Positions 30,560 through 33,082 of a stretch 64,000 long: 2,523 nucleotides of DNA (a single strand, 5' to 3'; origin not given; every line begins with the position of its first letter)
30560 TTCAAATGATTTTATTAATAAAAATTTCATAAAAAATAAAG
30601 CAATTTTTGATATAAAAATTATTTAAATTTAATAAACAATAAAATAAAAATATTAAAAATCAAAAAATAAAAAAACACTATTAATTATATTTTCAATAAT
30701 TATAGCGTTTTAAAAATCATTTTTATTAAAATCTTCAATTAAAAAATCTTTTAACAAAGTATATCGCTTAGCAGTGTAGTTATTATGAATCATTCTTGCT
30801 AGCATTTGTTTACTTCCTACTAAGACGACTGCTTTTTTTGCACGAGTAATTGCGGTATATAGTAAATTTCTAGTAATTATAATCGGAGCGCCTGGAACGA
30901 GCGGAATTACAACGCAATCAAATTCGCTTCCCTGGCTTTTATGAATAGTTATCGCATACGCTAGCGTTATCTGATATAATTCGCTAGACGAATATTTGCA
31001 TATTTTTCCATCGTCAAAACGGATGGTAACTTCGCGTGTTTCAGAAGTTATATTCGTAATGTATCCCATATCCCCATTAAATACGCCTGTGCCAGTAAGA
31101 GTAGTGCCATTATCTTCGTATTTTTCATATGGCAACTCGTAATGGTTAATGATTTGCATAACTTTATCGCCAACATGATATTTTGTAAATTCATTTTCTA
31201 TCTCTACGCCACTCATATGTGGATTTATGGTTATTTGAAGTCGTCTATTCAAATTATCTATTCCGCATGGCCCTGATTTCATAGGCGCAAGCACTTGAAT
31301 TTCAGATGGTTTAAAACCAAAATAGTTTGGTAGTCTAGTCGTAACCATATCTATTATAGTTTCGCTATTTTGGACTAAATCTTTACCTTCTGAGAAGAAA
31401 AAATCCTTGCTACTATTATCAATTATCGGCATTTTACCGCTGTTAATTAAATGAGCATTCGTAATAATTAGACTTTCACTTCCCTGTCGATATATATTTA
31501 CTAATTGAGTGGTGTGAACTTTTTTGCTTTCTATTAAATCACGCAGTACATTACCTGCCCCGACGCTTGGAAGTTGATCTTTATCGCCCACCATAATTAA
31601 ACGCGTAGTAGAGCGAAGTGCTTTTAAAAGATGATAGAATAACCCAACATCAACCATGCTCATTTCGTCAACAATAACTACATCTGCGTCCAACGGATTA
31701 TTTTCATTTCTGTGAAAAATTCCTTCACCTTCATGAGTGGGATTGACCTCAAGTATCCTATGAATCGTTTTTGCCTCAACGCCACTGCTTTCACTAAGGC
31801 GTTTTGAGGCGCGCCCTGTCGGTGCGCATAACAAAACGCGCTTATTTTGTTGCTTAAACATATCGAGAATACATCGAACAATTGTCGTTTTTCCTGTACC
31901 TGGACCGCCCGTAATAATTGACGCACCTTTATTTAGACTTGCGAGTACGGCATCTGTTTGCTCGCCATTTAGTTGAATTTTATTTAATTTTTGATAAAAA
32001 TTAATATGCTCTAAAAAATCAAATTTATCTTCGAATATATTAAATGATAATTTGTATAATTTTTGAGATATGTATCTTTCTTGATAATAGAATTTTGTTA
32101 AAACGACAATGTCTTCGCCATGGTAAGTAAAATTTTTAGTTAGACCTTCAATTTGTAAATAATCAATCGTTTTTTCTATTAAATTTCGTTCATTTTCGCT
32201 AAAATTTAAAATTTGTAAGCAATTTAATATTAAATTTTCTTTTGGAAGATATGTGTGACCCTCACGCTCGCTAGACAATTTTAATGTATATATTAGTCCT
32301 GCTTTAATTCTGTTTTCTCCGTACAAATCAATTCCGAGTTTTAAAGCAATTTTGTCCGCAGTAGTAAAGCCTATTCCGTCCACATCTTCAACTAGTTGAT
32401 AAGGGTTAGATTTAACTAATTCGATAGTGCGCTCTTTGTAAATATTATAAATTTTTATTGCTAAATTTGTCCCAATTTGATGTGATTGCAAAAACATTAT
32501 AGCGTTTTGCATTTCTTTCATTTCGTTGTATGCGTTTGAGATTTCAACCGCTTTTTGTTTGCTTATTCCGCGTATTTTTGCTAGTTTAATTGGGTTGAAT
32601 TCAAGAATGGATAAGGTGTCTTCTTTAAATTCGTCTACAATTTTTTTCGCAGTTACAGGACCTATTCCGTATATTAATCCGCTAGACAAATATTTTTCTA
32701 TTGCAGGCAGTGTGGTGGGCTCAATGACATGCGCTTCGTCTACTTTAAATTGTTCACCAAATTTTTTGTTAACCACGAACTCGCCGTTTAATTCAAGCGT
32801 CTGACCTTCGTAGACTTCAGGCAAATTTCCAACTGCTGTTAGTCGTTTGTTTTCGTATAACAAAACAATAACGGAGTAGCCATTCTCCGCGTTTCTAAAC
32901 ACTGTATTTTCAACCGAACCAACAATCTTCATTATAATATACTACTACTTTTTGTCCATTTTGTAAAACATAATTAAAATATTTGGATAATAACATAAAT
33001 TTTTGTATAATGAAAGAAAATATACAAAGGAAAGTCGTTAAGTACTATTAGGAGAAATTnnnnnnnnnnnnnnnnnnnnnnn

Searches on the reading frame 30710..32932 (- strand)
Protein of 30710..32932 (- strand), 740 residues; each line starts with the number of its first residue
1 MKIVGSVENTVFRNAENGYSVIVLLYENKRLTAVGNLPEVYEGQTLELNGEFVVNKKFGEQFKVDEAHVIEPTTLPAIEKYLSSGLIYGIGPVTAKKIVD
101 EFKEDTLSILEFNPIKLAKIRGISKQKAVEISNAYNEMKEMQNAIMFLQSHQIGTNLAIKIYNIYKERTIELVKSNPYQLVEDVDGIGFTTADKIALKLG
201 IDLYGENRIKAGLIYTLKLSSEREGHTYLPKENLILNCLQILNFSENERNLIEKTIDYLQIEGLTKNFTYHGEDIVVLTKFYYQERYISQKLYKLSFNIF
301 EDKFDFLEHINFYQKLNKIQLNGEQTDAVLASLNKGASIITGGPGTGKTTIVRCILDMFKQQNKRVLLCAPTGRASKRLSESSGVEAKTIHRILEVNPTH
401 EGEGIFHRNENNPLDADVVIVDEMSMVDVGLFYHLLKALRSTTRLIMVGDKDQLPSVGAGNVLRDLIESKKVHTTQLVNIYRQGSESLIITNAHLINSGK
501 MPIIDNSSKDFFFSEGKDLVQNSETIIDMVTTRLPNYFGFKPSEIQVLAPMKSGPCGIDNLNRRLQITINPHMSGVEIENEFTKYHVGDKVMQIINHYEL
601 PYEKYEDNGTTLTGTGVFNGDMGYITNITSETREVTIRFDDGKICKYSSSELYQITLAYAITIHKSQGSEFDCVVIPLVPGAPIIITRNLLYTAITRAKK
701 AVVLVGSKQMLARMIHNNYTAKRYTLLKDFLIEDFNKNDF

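Call 7: search_protein_families(library=pfam, proteins=[window:30710-32932:-], max_evalue=0.01)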
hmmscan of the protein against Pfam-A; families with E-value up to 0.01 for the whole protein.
window:30710-32932:- (740 aa): 21 families
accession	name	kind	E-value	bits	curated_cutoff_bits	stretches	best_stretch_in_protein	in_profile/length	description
PF13245.12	AAA_19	-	9.7e-44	149.2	25.1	1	325-458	1-133/134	AAA domain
PF13604.12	AAA_30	-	2.3e-42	145.3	27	1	320-505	1-178/191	AAA domain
PF14490.11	HHH_RecD2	-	1.5e-38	131.1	27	2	137-228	1-92/92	ATP-dependent RecD2 DNA helicase HHH domain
PF23139.1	OB_YrrC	-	6.6e-20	71.3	27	1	2-72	3-76/76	ATP-dependent DNA helicase YrrC, OB-fold domain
PF13538.12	UvrD_C_2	-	2.6e-18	66.1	27.4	1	657-705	1-52/52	UvrD-like helicase C-terminal domain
PF18335.7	SH3_13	-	6.6e-18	64.7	41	1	561-639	1-65/65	ATP-dependent RecD-like DNA helicase SH3 domain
PF01443.25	Viral_helicase1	-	6.9e-17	62.5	21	2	339-494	2-138/228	Viral superfamily 1 RNA helicase core domain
PF13086.12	AAA_11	-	5.6e-14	53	27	1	320-376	1-65/257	AAA domain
PF14520.12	HHH_5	-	6.9e-08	33.3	27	1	89-131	9-51/57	Helix-hairpin-helix domain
PF05970.20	PIF1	-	2.3e-06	27.8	25.9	1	334-443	20-130/223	PIF1-like helicase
PF00580.27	UvrD-helicase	-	8.8e-06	26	23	1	321-381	1-63/271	UvrD/REP helicase N-terminal domain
PF13361.12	UvrD_C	-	1.1e-05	25.5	25.6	1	661-705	290-346/350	UvrD-like helicase C-terminal domain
PF13401.12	AAA_22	-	2.5e-05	25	27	1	334-449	4-122/130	AAA domain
PF05127.21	NAT10_TcmA_helicase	-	4.4e-05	23.9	22.7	1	339-439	1-113/176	RNA cytidine acetyltransferase NAT10/TcmA, helicase domain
PF13087.12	AAA_12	-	0.00017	21.6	27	0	661-708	142-194/195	AAA domain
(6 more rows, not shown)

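Call 12: find_encoding_contigs(protein=window:30710-32932:-, flank=10000, max_places=4)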
Protein window:30710-32932:- (740 aa): 3 contigs read that carry it; 1 place shown.
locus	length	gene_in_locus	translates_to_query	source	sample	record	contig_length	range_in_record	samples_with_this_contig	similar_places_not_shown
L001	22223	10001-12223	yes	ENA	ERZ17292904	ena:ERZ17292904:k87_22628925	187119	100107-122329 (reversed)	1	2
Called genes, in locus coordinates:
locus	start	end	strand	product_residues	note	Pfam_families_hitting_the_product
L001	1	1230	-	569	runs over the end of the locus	-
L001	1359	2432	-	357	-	PF03462:PCRF, PF00472:RF-1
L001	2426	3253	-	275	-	PF02353:CMAS (weak), PF02384:N6_Mtase, PF13489:Methyltransf_23 (weak), PF01209:Ubie_methyltran, PF05175:MTS, PF06325:PrmA, PF13649:Methyltransf_25, PF13847:Methyltransf_31, +6 more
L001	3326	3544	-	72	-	PF01197:Ribosomal_L31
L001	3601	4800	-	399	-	PF01225:Mur_ligase, PF08245:Mur_ligase_M, PF02875:Mur_ligase_C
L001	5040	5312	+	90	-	PF04026:SpoVG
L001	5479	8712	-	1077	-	-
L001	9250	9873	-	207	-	PF01741:MscL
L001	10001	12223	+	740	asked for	PF23139:OB_YrrC, PF14490:HHH_RecD2, PF13086:AAA_11, PF13604:AAA_30, PF01443:Viral_helicase1, PF13245:AAA_19, PF18335:SH3_13, PF13538:UvrD_C_2, +3 more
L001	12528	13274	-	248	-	PF18912:DZR_2, PF00156:Pribosyltran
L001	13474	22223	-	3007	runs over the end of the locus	PF09479:Flg_new (weak)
